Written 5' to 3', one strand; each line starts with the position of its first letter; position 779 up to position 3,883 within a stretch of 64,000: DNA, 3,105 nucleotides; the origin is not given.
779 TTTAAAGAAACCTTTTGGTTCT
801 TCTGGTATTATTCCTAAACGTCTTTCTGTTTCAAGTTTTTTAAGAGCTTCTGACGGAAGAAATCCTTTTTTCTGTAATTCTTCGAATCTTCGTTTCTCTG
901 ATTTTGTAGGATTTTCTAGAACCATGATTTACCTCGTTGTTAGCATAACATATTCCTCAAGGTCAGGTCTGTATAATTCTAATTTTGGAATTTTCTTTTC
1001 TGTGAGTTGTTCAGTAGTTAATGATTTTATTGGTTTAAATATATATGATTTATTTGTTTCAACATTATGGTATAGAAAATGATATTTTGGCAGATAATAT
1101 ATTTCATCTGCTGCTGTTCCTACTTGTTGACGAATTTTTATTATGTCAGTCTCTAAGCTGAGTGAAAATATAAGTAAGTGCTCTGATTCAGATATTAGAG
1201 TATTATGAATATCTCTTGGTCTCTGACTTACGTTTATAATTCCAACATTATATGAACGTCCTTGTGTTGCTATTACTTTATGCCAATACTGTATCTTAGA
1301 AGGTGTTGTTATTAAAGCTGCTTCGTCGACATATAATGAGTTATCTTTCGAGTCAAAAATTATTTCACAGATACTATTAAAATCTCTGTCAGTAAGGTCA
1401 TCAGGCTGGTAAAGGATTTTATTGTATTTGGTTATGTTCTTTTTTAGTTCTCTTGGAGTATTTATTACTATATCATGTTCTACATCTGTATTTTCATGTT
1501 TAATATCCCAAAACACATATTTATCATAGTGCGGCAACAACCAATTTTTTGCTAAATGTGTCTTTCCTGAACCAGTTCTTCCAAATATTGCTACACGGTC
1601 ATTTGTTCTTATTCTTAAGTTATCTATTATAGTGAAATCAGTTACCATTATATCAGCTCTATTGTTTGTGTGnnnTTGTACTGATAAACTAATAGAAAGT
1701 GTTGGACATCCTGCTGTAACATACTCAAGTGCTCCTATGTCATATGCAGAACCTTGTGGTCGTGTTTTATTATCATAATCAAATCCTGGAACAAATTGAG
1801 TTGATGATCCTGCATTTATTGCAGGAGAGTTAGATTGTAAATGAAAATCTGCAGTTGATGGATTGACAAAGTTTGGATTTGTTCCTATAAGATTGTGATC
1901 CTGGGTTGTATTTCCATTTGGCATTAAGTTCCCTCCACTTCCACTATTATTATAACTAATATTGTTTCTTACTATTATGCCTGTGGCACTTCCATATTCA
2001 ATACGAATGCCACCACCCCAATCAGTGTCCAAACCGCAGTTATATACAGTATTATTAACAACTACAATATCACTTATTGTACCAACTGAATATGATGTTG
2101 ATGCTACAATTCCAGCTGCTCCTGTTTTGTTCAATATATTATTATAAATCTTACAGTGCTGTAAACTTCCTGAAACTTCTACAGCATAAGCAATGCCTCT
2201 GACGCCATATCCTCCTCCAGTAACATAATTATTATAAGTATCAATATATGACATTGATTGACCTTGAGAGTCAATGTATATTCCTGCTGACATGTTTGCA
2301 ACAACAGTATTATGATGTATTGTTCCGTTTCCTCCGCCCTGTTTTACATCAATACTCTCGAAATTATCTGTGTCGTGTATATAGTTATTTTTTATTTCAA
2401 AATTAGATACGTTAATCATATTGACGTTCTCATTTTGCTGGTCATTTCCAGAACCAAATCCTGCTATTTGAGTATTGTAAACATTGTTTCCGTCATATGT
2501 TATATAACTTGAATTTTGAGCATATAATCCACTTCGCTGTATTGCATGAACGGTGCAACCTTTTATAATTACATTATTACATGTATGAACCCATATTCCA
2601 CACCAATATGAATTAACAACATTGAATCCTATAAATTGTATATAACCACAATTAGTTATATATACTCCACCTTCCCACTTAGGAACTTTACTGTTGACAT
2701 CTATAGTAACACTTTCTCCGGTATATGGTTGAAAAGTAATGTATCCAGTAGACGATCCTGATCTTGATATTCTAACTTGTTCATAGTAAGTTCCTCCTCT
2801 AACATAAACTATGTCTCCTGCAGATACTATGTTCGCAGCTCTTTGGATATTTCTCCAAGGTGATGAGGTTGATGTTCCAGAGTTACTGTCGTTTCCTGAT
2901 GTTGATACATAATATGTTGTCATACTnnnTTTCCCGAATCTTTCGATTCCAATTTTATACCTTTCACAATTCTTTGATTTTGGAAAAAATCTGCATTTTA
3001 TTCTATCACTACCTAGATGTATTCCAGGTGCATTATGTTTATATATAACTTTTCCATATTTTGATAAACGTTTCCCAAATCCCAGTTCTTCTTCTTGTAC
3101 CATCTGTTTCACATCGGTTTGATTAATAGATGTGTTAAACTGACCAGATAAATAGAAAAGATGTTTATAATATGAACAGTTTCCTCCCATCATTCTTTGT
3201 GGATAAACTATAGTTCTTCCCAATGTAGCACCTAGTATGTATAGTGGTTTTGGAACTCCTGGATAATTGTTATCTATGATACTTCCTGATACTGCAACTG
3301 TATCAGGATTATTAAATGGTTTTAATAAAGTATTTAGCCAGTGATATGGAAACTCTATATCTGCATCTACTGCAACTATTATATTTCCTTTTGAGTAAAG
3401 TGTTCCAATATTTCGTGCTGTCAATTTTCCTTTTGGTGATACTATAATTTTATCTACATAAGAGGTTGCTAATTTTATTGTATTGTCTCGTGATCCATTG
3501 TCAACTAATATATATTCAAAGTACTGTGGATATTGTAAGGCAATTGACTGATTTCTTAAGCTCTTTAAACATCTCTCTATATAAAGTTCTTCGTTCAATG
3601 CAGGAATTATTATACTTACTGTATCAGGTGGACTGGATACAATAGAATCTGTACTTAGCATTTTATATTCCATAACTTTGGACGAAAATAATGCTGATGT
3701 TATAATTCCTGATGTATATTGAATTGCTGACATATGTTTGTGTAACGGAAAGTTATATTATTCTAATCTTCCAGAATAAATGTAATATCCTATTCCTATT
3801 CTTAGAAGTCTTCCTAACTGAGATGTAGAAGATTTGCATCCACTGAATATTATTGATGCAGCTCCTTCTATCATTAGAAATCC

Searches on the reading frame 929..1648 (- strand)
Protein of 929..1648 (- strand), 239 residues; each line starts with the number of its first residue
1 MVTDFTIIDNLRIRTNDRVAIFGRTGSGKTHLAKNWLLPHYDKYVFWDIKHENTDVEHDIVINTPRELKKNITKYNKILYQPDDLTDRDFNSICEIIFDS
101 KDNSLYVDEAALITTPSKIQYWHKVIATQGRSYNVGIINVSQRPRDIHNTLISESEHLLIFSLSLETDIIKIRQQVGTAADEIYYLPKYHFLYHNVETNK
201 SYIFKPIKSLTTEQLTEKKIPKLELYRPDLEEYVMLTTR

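Call 21: search_protein_families(library=pfam, proteins=[window:932-1648:-], max_evalue=0.01)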
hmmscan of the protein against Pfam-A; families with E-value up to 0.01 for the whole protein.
window:932-1648:- (239 aa): 1 family
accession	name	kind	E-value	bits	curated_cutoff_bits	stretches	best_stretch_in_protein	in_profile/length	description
PF13401.12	AAA_22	-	0.00063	20.5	27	1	19-114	8-97/130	AAA domain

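Call 32: search_protein_families(library=phrogs, proteins=[window:932-1648:-], max_evalue=0.01)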
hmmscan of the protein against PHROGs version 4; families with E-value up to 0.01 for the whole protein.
window:932-1648:- (239 aa): 3 families
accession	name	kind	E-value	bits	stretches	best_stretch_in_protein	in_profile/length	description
phrog_2666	-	head and packaging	9.3e-34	118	1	10-205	315-529/555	terminase large subunit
phrog_7035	-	unknown function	1.9e-07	30.9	1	125-180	520-575/969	-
phrog_5484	-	DNA, RNA and nucleotide metabolism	0.0071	16.9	0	7-51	19-58/239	DnaA-like replication initiation protein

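Call 33: search_solved_structures(query=window:932-1648:-, max_evalue=1)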
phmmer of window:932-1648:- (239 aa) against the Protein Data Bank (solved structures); distinct sequences matched with E-value up to 1: 15.
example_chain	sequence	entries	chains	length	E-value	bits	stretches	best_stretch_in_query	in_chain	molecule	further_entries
4r2h_A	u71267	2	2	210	0.00026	23.7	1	16-207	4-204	STIV B204 ATPase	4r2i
4kfr_A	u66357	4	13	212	0.00061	22.5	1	16-207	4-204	Genome packaging NTPase B204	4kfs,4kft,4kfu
9c1m_M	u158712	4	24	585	0.00063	22.4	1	74-163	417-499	ATP-binding protein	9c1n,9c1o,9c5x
4d2i_A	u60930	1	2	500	0.00067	22.3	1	119-169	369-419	HERA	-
8wet_A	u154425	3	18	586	0.00072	22.2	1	90-174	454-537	TdpA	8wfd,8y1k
8xau_A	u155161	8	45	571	0.0043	19.7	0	125-168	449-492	ATP-binding protein | HerA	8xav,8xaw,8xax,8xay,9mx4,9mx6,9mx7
7nhl_0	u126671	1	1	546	0.017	17.8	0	8-33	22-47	Lincosamide-streptogramin A resistance protein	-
8wiv_A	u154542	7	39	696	0.018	17.7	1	126-164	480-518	Helicase HerA central domain-containing protein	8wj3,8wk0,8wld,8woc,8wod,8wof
8ziq_M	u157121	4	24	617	0.067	15.8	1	126-167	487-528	HerA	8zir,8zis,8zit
2it1_A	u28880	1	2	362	0.27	13.8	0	175-192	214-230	362aa long hypothetical maltose/maltodextrin transport ATP-binding protein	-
9nlj_U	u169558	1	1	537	0.29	13.7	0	4-34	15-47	Uup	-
6y2h_A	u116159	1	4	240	0.29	13.7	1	125-177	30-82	Chloride intracellular channel protein 5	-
2r4v_A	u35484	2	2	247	0.55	12.8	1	125-177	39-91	Chloride intracellular channel protein 2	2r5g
6ha8_V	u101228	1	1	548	0.56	12.8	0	10-67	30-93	Nucleotide-binding protein ExpZ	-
2per_A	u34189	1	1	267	0.64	12.6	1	125-177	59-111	Chloride intracellular channel protein 2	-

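Call 45: find_encoding_contigs(protein=window:929-1648:-, flank=10000, max_places=2)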
Protein window:929-1648:- (239 aa): no gene with exactly this product is on record in the collection.

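Call 61: search_protein_families(library=ncbifam, proteins=[window:932-1648:-], max_evalue=0.01)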
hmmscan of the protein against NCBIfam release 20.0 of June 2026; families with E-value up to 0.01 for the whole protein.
window:932-1648:- (239 aa): 7 families
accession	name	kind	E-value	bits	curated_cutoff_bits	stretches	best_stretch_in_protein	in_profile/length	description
NF040937.1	HerA_Thermprot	equivalog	0.0002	19.9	800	1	119-161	370-412/487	DNA double-strand break repair helicase HerA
NF042944.1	HerA_antiphage_2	equivalog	0.00024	20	850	0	125-163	457-495/576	anti-phage-associated helicase HerA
NF042943.1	HerA_antiphage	equivalog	0.001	17.7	800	1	126-180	465-519/566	anti-phage-associated helicase HerA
NF053655.1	CedD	equivalog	0.0014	17.4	600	0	18-34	223-239/527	DNA-translocating ATPase CedD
NF038214.1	IS21_help_AAA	equivalog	0.002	17.8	200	0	13-34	87-108/232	IS21-like element helper ATPase IstB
TIGR03375.1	type_I_sec_LssB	subfamily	0.0028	16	693.1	1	10-34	487-511/696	type I secretion system permease/ATPase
NF010170.0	PRK13651.1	equivalog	0.0043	16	432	1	6-66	21-93/308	cobalt transporter ATP-binding subunit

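Call 71: search_dna_similar(query=window:932-1648:-, collection=phages, mode=protein, max_evalue=0.001, max_rows=25)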
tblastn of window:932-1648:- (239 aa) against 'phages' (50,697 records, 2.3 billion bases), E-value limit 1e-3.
Records with a match: 116; places in all: 116; records where one place covers at least 80% of the query: 89.
Best place of each record, by identity: <60% 116.
By first word of the organism name: Enterobacteria 60; Bacillus 14; Vibrio 12; Salmonella 11; Haloarcula 8; Rhodococcus 3; Burkholderia 2; Gluconobacter 2; Lysinibacillus 1; Erwinia 1; and 2 more.
By host as written in the record: Salmonella enterica serovar Typhimurium LT2 - pKJK5 50; - 11; Salmonella enterica subsp. enterica serovar Typhimurium BAA-2828 (MHM112) 11; Vibrio anguillarum A023 10; Haloarcula hispanica 4; Bacillus anthracis 4; Gluconobacter cerinus 2; Haloarcula hispanica ATCC 33960 2; and 16 more.
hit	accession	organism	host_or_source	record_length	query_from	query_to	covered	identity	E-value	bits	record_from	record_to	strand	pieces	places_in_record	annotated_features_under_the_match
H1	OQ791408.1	Lysinibacillus phage phiG2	Lysinibacillus fusiformis GAM2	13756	11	195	77%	35.6%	8e-18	87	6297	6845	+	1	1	putative RNA helicase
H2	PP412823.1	Enterobacteria phage PRDcanary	Salmonella enterica serovar Typhimurium ...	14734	18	209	80%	28.6%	2e-9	63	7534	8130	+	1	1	DNA packaging ATPase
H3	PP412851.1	Enterobacteria phage PRDpistachio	Salmonella enterica serovar Typhimurium ...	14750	18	209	80%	28.6%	2e-9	63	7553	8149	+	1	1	DNA packaging ATPase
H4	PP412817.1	Enterobacteria phage PRDasparagus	Salmonella enterica serovar Typhimurium ...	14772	18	209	80%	28.6%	2e-9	63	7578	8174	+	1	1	DNA packaging ATPase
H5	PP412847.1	Enterobacteria phage PRDobsidian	Salmonella enterica serovar Typhimurium ...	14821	18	209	80%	28.6%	2e-9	63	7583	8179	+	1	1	DNA packaging ATPase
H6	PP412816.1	Enterobacteria phage PRDaquamarine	Salmonella enterica serovar Typhimurium ...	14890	18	209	80%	28.6%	2e-9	63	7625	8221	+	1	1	DNA packaging ATPase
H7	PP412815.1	Enterobacteria phage PRDamber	Salmonella enterica serovar Typhimurium ...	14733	18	209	80%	28.3%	9e-10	64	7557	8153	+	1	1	DNA packaging ATPase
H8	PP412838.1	Enterobacteria phage PRDjet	Salmonella enterica serovar Typhimurium ...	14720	18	209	80%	28.2%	5e-9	62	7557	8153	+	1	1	DNA packaging ATPase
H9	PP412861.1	Enterobacteria phage PRDsky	Salmonella enterica serovar Typhimurium ...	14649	18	209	80%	28.1%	6e-10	64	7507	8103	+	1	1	DNA packaging ATPase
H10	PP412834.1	Enterobacteria phage PRDgold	Salmonella enterica serovar Typhimurium ...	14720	18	209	80%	28.1%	6e-10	64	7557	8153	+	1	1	DNA packaging ATPase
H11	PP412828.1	Enterobacteria phage PRDcobalt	Salmonella enterica serovar Typhimurium ...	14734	18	209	80%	28.1%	6e-10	64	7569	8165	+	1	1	DNA packaging ATPase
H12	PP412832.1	Enterobacteria phage PRDforest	Salmonella enterica serovar Typhimurium ...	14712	18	209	80%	28.1%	1e-9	64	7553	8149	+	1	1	DNA packaging ATPase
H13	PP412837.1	Enterobacteria phage PRDindigo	Salmonella enterica serovar Typhimurium ...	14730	18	209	80%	28.1%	1e-9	64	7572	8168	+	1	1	DNA packaging ATPase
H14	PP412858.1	Enterobacteria phage PRDsepia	Salmonella enterica serovar Typhimurium ...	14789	18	209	80%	28.1%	1e-9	64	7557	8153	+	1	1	DNA packaging ATPase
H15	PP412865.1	Enterobacteria phage PRDwine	Salmonella enterica serovar Typhimurium ...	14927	18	209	80%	28.1%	1e-9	64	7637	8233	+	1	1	DNA packaging ATPase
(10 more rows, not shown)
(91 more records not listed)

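Call 73: search_dna_similar(query=window:932-1648:-, collection=phages, mode=protein, max_evalue=0.001, max_rows=40, rows=spread)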
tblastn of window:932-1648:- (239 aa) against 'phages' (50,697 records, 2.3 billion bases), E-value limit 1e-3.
Records with a match: 116; places in all: 116; records where one place covers at least 80% of the query: 89.
Best place of each record, by identity: <60% 116.
By first word of the organism name: Enterobacteria 60; Bacillus 14; Vibrio 12; Salmonella 11; Haloarcula 8; Rhodococcus 3; Burkholderia 2; Gluconobacter 2; Lysinibacillus 1; Erwinia 1; and 2 more.
By host as written in the record: Salmonella enterica serovar Typhimurium LT2 - pKJK5 50; - 11; Salmonella enterica subsp. enterica serovar Typhimurium BAA-2828 (MHM112) 11; Vibrio anguillarum A023 10; Haloarcula hispanica 4; Bacillus anthracis 4; Gluconobacter cerinus 2; Haloarcula hispanica ATCC 33960 2; and 16 more.
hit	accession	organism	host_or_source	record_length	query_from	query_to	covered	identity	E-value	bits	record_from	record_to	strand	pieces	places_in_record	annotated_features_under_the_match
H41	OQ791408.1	Lysinibacillus phage phiG2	Lysinibacillus fusiformis GAM2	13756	11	195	77%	35.6%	8e-18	87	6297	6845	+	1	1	putative RNA helicase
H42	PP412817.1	Enterobacteria phage PRDasparagus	Salmonella enterica serovar Typhimurium ...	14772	18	209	80%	28.6%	2e-9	63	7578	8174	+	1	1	DNA packaging ATPase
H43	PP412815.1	Enterobacteria phage PRDamber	Salmonella enterica serovar Typhimurium ...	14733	18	209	80%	28.3%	9e-10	64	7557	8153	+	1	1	DNA packaging ATPase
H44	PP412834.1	Enterobacteria phage PRDgold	Salmonella enterica serovar Typhimurium ...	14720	18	209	80%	28.1%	6e-10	64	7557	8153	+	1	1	DNA packaging ATPase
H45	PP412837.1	Enterobacteria phage PRDindigo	Salmonella enterica serovar Typhimurium ...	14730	18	209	80%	28.1%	1e-9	64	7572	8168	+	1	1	DNA packaging ATPase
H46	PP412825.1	Enterobacteria phage PRDcerulean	Pseudomonas putida KT2440 - pKJK5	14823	18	209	80%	28.1%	2e-9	63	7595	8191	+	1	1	DNA packaging ATPase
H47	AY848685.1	Enterobacteria phage PR3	-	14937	18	209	80%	27.6%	1e-9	64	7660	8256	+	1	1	IX: DNA packaging ATPase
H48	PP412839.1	Enterobacteria phage PRDjuniper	Salmonella enterica serovar Typhimurium ...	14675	18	209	80%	27.6%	3e-9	62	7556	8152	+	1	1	DNA packaging ATPase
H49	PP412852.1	Enterobacteria phage PRDplum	Salmonella enterica serovar Typhimurium ...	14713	18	209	80%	27.6%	3e-9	62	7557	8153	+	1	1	DNA packaging ATPase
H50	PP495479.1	Salmonella phage PKJ.Sj.20.3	Salmonella enterica subsp. enterica ...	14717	18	209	80%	27.6%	3e-9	62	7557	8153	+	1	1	DNA packaging ATPase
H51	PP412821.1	Enterobacteria phage PRDbigpapi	Salmonella enterica serovar Typhimurium ...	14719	18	209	80%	27.6%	3e-9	62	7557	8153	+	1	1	DNA packaging ATPase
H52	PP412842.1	Enterobacteria phage PRDmamacita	Salmonella enterica serovar Typhimurium ...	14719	18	209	80%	27.6%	3e-9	62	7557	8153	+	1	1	DNA packaging ATPase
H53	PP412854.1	Enterobacteria phage PRDroyal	Salmonella enterica serovar Typhimurium ...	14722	18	209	80%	27.6%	3e-9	62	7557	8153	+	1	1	DNA packaging ATPase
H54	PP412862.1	Enterobacteria phage PRDteal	Salmonella enterica serovar Typhimurium ...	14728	18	209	80%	27.6%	3e-9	62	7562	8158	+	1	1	DNA packaging ATPase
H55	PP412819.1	Enterobacteria phage PRDavocado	Salmonella enterica serovar Typhimurium ...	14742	18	209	80%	27.6%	3e-9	62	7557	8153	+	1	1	DNA packaging ATPase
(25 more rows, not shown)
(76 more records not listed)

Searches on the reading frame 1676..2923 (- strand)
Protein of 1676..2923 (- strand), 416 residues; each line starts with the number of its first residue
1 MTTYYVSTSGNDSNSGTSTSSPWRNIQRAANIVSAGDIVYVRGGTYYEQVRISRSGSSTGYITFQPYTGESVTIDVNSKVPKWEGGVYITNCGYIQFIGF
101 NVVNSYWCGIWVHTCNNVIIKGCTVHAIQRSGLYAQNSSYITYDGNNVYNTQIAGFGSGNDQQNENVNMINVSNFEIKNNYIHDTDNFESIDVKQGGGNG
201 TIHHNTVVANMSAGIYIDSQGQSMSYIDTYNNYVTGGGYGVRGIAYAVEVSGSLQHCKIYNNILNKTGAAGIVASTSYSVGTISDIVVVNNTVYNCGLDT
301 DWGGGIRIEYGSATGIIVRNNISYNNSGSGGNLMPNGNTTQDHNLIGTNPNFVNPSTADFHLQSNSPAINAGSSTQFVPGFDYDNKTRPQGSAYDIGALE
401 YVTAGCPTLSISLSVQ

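Call 12: search_protein_families(library=pfam, proteins=[window:1676-2923:-], max_evalue=0.01)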
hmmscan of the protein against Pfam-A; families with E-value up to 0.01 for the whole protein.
window:1676-2923:- (416 aa): 2 families
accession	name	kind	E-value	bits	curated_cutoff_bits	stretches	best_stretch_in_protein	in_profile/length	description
PF13229.12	Beta_helix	-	1.8e-19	70.3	25.9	3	86-236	2-136/158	Right handed beta helix region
PF05048.19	NosD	-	0.00011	22.1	23.6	1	86-266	18-172/212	Periplasmic copper-binding protein (NosD)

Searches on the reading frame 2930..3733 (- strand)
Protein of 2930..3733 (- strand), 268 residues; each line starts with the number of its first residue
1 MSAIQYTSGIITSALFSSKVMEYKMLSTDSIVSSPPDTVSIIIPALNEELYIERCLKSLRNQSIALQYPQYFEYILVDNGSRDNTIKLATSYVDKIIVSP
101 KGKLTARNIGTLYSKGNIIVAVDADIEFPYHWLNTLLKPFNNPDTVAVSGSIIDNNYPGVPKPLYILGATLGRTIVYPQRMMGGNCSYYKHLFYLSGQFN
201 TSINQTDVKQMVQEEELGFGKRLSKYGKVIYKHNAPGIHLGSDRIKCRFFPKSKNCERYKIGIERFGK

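Call 12: search_protein_families(library=pfam, proteins=[window:2930-3733:-], max_evalue=0.01)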
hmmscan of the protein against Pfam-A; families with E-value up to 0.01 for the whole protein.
window:2930-3733:- (268 aa): 3 families
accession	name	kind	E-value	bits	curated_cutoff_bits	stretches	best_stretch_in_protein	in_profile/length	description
PF00535.33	Glycos_transf_2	-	4.1e-27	95.6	23.3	1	40-167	1-130/168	Glycosyl transferase family 2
PF10111.15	Glyco_tranf_2_2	-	0.00073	19.5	27.3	1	40-126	1-92/276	Glycosyltransferase like family 2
PF13641.12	Glyco_tranf_2_3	-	0.0057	17.1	27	1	36-146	1-117/230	Glycosyltransferase like family 2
